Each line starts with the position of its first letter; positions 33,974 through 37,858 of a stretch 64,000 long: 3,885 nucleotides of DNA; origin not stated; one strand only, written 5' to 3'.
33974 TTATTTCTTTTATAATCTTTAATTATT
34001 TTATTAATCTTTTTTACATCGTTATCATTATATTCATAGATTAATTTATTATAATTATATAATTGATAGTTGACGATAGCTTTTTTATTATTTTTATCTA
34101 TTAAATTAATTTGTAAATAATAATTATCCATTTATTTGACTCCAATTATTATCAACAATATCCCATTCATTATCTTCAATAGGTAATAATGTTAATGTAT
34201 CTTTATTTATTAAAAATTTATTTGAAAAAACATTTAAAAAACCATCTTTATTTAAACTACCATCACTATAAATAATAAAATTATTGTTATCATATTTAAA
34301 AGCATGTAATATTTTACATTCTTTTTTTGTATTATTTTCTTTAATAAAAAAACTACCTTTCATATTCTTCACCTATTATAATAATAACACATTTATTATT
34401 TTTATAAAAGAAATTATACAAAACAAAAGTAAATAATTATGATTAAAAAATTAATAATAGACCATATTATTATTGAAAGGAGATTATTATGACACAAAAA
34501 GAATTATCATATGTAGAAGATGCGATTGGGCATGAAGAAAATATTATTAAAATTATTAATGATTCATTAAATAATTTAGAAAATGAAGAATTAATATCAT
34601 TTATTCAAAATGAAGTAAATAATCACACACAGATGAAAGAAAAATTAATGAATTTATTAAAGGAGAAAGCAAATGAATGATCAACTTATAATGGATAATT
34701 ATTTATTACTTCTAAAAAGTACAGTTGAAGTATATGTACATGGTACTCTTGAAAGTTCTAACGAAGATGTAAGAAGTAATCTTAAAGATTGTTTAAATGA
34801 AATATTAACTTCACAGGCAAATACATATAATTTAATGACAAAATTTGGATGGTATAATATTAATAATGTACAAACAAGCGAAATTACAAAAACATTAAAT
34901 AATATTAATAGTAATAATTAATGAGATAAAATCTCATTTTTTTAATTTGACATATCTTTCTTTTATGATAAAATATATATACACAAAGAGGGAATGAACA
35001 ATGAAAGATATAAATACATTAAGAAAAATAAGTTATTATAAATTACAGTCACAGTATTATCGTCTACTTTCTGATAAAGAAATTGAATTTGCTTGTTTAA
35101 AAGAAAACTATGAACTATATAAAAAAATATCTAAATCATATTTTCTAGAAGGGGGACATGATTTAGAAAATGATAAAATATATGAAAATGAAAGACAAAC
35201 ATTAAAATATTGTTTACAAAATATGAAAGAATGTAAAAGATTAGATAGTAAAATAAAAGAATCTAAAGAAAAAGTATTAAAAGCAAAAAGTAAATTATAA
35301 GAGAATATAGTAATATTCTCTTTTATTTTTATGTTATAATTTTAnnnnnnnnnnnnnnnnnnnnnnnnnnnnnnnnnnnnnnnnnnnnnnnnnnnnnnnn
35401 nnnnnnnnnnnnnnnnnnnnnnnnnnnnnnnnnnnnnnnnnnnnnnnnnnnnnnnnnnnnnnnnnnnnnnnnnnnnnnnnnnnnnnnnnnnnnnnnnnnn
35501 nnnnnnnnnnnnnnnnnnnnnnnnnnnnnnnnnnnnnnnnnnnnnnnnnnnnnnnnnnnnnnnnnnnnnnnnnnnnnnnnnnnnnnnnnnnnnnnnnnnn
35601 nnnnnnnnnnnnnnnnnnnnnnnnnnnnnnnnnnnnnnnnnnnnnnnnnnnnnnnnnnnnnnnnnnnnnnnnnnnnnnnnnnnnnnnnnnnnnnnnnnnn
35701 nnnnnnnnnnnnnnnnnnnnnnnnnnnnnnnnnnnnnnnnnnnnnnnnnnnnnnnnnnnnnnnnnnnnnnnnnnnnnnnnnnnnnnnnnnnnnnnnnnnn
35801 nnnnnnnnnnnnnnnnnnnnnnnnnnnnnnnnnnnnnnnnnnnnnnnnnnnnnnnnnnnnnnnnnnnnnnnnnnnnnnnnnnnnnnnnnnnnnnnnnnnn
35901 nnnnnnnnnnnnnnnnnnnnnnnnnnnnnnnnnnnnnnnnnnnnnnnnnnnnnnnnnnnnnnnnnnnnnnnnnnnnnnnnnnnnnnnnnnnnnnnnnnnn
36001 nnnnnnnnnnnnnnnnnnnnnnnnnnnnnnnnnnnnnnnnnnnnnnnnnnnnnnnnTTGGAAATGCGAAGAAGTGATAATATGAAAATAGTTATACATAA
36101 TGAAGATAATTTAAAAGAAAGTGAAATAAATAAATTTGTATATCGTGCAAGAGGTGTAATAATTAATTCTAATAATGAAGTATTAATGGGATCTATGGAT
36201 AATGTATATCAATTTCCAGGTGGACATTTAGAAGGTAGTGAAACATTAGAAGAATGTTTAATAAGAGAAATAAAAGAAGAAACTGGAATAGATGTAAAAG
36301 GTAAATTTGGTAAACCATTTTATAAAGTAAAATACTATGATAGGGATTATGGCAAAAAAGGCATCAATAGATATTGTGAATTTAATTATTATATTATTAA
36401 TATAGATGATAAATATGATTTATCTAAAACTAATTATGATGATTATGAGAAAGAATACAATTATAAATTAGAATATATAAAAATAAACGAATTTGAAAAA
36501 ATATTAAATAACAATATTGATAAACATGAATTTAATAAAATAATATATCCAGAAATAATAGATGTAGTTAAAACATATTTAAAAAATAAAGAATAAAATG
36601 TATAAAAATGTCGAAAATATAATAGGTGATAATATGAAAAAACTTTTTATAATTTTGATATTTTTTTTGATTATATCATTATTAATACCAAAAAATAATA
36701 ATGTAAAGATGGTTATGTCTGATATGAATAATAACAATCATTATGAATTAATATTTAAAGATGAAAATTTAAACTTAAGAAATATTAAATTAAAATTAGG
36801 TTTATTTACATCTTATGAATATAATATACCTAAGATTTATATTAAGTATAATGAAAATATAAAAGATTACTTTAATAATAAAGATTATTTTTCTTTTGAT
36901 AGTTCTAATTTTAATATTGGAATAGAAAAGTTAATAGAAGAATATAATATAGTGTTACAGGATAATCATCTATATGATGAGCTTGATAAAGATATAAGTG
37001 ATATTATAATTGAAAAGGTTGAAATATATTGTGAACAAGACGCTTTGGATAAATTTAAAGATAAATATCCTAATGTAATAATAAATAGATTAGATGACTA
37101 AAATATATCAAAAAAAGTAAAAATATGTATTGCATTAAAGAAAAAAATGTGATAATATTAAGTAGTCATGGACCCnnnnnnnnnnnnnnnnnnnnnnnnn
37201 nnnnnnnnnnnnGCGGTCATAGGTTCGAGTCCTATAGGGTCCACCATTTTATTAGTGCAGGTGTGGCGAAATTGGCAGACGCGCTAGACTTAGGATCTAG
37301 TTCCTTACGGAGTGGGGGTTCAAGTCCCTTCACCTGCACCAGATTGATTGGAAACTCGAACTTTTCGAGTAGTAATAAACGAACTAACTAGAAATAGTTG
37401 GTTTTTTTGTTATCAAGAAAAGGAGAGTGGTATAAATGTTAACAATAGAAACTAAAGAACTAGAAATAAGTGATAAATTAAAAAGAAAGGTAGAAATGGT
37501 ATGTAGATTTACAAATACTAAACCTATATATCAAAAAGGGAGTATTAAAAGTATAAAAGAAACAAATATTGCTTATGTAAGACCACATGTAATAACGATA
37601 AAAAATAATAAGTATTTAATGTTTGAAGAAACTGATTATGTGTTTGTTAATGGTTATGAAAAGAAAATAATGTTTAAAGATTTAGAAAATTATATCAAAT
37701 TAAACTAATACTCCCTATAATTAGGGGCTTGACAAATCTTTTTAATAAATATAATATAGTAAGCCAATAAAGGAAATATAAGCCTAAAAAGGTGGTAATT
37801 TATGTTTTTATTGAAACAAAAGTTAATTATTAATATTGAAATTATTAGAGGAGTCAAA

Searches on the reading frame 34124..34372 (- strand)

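Call 12: search_protein_families(library=pfam, proteins=[window:34124-34372:-])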
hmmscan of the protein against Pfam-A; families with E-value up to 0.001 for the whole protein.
window:34124-34372:- (82 aa): 1 family
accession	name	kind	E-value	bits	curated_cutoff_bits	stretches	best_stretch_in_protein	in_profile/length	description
PF06949.16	DUF1292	-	4.7e-05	24.6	24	1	12-79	1-72/75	Protein of unknown function (DUF1292)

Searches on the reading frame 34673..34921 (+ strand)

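Call 12: search_protein_families(library=pfam, proteins=[window:34673-34921:+])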
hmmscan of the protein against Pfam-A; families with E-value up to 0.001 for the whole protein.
window:34673-34921:+ (82 aa): 2 families
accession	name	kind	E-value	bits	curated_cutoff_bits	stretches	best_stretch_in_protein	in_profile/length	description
PF07875.18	Coat_F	-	8.6e-15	55.2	25.7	1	2-63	1-62/63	Coat F domain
PF11553.14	DUF3231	-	0.00098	19.2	29.6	0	2-60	94-152/165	Protein of unknown function (DUF3231)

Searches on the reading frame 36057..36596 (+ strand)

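Call 12: search_protein_families(library=pfam, proteins=[window:36057-36596:+])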
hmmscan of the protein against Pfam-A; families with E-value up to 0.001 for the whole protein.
window:36057-36596:+ (179 aa): 1 family
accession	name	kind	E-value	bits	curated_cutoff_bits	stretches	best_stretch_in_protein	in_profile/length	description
PF00293.34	NUDIX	-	5.6e-12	46.3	21.1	1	31-125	6-102/134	NUDIX domain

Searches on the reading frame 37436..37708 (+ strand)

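Call 13: search_protein_families(library=pfam, proteins=[window:37436-37708:+])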
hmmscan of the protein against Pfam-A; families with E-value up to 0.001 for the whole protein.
window:37436-37708:+ (90 aa): 0 families

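Call 88: search_protein_families(library=pfam, proteins=[window:37436-37708:+], max_evalue=1)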
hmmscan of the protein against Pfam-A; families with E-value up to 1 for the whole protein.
window:37436-37708:+ (90 aa): 1 family
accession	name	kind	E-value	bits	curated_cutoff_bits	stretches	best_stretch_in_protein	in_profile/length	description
PF17084.10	TDA11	-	0.18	11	27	1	4-69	195-264/465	Topoisomerase I damage affected protein 11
